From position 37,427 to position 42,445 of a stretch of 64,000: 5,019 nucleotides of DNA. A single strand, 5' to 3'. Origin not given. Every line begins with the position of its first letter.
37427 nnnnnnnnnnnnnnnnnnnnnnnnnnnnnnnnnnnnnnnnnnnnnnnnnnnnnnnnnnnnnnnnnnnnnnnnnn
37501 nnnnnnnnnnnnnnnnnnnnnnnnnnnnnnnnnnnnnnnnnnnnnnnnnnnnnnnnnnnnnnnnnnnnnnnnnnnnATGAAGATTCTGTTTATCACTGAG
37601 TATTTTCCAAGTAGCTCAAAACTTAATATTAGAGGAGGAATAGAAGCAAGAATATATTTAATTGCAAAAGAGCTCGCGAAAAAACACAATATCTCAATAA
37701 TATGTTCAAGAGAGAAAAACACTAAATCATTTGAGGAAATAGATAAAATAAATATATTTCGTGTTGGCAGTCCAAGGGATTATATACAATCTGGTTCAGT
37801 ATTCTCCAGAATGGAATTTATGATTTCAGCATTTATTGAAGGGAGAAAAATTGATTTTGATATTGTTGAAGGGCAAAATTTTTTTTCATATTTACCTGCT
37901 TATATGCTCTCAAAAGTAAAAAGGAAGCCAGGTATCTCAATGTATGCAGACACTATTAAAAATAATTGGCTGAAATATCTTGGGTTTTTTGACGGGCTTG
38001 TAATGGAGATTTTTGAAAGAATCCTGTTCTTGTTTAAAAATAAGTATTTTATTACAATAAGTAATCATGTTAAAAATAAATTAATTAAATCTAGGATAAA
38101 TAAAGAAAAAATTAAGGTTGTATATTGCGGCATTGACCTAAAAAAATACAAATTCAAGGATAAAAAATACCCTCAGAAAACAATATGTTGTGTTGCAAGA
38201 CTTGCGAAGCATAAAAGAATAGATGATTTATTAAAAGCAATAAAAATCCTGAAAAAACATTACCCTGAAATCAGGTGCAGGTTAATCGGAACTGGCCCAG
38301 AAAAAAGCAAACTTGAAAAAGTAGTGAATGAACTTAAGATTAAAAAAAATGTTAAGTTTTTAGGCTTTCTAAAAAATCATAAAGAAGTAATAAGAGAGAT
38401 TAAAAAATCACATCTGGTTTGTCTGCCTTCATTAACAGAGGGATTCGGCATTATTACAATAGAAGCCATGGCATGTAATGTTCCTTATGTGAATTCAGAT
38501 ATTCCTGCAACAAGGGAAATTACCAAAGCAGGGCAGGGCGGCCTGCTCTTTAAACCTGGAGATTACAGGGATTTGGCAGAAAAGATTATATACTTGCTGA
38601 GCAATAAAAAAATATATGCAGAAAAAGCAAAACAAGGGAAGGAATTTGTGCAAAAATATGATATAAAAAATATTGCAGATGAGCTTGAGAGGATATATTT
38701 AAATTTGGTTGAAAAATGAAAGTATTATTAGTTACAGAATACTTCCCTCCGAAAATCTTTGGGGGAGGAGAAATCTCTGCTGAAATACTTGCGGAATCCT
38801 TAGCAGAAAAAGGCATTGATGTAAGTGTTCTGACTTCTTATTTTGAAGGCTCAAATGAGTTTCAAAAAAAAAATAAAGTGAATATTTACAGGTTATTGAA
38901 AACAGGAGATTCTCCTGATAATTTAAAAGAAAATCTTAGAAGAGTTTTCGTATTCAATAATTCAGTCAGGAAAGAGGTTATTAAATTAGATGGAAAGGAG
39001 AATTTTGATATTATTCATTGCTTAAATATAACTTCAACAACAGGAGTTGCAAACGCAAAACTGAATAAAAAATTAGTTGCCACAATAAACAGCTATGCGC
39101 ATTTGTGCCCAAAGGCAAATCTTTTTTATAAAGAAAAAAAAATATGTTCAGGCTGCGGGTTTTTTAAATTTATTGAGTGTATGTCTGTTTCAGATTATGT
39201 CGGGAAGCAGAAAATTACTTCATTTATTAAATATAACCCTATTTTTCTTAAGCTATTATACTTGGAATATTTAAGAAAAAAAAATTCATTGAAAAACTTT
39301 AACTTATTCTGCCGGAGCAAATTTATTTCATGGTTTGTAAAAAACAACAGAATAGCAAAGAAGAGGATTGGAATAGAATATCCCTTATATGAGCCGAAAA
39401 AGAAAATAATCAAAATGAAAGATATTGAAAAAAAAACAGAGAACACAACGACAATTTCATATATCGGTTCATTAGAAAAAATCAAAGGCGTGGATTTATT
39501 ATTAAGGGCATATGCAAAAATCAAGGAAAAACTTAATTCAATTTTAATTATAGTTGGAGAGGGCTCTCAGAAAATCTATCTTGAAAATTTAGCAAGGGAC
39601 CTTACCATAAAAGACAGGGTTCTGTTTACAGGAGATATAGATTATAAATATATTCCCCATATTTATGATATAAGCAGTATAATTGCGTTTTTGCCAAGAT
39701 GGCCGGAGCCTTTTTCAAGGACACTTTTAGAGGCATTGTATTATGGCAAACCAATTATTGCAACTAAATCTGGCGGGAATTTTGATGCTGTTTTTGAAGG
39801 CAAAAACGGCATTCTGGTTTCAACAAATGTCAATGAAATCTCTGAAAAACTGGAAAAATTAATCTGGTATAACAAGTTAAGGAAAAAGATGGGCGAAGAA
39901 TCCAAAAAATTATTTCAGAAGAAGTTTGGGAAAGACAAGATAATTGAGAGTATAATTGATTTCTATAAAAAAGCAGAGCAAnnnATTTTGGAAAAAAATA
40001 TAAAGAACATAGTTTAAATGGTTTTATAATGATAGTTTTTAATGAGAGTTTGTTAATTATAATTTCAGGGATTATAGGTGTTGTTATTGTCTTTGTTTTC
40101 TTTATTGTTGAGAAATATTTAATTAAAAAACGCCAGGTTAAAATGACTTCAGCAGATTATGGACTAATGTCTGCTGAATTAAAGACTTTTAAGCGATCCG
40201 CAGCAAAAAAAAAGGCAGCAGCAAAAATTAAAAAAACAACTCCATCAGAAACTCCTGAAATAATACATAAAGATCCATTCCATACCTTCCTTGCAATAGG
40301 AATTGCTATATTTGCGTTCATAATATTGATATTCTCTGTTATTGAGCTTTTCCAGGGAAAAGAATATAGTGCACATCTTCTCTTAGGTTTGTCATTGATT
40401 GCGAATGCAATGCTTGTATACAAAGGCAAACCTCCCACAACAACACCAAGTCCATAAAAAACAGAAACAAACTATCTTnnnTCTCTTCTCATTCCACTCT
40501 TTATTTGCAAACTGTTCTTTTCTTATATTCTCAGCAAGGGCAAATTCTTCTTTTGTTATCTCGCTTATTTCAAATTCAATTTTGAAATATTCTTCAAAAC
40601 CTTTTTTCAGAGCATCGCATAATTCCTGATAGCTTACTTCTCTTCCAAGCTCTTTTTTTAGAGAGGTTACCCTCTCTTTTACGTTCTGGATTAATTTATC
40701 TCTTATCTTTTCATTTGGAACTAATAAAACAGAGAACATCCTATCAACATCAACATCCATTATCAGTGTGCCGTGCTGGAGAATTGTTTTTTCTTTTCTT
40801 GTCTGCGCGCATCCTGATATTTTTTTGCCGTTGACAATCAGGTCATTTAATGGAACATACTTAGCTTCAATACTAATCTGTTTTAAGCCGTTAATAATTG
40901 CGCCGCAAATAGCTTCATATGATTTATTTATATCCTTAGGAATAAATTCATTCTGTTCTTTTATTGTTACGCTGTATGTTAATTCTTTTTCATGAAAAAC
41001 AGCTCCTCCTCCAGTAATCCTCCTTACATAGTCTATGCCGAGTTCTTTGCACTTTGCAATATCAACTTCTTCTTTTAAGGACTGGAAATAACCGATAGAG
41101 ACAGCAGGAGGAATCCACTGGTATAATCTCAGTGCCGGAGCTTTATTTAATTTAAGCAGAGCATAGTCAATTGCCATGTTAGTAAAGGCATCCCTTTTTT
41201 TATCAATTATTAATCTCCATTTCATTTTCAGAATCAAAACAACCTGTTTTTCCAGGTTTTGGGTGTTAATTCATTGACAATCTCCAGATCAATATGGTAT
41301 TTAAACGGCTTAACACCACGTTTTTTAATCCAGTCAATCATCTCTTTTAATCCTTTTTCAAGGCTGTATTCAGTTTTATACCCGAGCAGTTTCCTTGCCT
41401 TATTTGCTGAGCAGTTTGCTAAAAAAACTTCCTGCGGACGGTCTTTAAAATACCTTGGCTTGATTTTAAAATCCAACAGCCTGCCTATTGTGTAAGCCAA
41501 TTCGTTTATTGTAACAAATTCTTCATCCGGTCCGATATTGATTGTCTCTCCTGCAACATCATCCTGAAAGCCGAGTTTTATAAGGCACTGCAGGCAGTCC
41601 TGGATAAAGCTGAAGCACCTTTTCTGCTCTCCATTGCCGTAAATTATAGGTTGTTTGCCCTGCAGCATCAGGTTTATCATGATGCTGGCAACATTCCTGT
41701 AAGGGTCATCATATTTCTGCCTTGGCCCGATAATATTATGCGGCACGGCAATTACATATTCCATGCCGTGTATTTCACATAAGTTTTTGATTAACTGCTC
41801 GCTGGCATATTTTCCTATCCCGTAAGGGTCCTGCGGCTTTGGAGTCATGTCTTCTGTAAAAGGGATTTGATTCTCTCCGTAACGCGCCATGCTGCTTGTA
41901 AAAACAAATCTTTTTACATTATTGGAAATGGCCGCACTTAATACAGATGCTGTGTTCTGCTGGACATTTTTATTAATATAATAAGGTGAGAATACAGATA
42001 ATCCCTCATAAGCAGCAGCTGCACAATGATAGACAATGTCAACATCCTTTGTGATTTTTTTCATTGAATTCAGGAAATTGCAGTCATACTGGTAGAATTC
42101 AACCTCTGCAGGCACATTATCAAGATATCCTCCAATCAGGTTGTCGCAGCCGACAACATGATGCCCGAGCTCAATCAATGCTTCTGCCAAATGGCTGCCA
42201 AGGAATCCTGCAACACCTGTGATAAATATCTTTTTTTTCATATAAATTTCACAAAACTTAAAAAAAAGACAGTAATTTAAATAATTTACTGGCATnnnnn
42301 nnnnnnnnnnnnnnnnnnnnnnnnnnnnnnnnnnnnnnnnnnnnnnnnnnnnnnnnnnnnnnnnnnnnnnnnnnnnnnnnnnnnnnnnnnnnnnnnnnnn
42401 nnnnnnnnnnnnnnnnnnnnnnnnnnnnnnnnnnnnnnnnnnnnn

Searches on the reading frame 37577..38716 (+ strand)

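Call 12: search_protein_families(library=pfam, proteins=[window:37577-38716:+], max_evalue=0.001)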
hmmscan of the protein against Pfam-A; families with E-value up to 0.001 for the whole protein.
window:37577-38716:+ (380 aa): 5 families
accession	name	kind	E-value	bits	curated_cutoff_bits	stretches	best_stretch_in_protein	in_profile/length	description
PF00534.26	Glycos_transf_1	-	1.9e-42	145.2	26.4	1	194-356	8-171/172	Glycosyl transferases group 1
PF13692.12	Glyco_trans_1_4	-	4.7e-34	118.1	27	1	201-343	2-142/142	Glycosyl transferases group 1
PF13439.12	Glyco_transf_4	-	2.7e-15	57.3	28.5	1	20-189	2-169/170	Glycosyltransferase Family 4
PF20706.3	GT4-conflict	-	1.2e-11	44.7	26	1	174-306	169-310/385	Family 4 Glycosyltransferase in conflict systems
PF13524.12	Glyco_trans_1_2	-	1.8e-07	31.7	25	1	225-370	9-142/144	Glycosyl transferase-like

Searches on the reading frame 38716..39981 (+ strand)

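Call 12: search_protein_families(library=pfam, proteins=[window:38716-39981:+], max_evalue=0.001)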
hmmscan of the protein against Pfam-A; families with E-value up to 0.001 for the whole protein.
window:38716-39981:+ (422 aa): 3 families
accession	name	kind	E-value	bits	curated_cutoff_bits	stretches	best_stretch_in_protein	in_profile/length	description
PF00534.26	Glycos_transf_1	-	3.7e-36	124.7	26.4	1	234-398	5-171/172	Glycosyl transferases group 1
PF13692.12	Glyco_trans_1_4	-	1.4e-24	87.4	27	1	246-383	3-140/142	Glycosyl transferases group 1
PF13439.12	Glyco_transf_4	-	5e-08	33.6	28.5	1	15-129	1-108/170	Glycosyltransferase Family 4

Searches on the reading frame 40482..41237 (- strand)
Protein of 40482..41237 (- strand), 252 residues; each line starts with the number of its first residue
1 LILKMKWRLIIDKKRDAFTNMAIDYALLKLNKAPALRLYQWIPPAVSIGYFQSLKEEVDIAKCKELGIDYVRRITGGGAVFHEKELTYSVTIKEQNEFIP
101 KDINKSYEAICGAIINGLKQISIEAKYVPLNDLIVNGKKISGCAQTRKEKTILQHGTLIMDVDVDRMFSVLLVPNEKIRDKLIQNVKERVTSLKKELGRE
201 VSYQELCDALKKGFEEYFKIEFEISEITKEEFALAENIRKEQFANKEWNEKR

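Call 12: search_protein_families(library=pfam, proteins=[window:40482-41237:-], max_evalue=0.001)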
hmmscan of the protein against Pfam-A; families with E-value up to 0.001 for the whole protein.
window:40482-41237:- (252 aa): 3 families
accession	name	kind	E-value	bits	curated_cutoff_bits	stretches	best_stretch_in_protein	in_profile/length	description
PF21948.1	LplA-B_cat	-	2e-52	178.5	27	1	16-215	1-200/200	Lipoyl protein ligase A/B catalytic domain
PF03099.24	BPL_LplA_LipB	-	1.5e-15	57.7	21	1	51-163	4-133/133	Biotin/lipoate A/B protein ligase family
PF24659.1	DUF7648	-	2.3e-05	24.9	27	0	198-241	13-56/63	Domain of unknown function (DUF7648)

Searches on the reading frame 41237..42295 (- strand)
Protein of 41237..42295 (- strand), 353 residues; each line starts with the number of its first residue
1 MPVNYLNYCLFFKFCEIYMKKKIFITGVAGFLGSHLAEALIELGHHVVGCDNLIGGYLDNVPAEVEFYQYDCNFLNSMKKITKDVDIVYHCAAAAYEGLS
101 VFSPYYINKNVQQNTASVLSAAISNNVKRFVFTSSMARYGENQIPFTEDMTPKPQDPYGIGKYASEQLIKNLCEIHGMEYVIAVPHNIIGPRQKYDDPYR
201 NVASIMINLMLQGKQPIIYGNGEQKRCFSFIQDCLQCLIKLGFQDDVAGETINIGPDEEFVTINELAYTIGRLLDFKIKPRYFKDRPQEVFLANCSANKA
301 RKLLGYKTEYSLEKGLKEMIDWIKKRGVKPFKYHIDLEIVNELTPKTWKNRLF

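Call 12: search_protein_families(library=pfam, proteins=[window:41237-42295:-], max_evalue=0.001)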
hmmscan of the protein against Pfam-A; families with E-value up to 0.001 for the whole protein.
window:41237-42295:- (353 aa): 7 families
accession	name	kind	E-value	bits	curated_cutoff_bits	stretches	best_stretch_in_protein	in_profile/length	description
PF01370.27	Epimerase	-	1.9e-46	158.9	20.9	1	23-255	1-240/240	NAD dependent epimerase/dehydratase family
PF16363.11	GDP_Man_Dehyd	-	7.2e-41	141.2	27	1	24-319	1-332/332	GDP-mannose 4,6 dehydratase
PF01073.25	3Beta_HSD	-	2.6e-12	46.8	22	1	25-171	2-159/280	3-beta hydroxysteroid dehydrogenase/isomerase family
PF04321.23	RmlD_sub_bind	-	1.8e-09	37.6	27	1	22-174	2-141/287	RmlD substrate binding domain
PF13460.12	NAD_binding_10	-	2.3e-08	34.5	27.2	1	27-186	1-144/184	NAD(P)H-binding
PF07993.18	NAD_binding_4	-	2.3e-08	34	20.1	1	77-221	81-241/258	Male sterility protein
PF05368.20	NmrA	-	0.00026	21.1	27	0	19-136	1-108/298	NmrA-like family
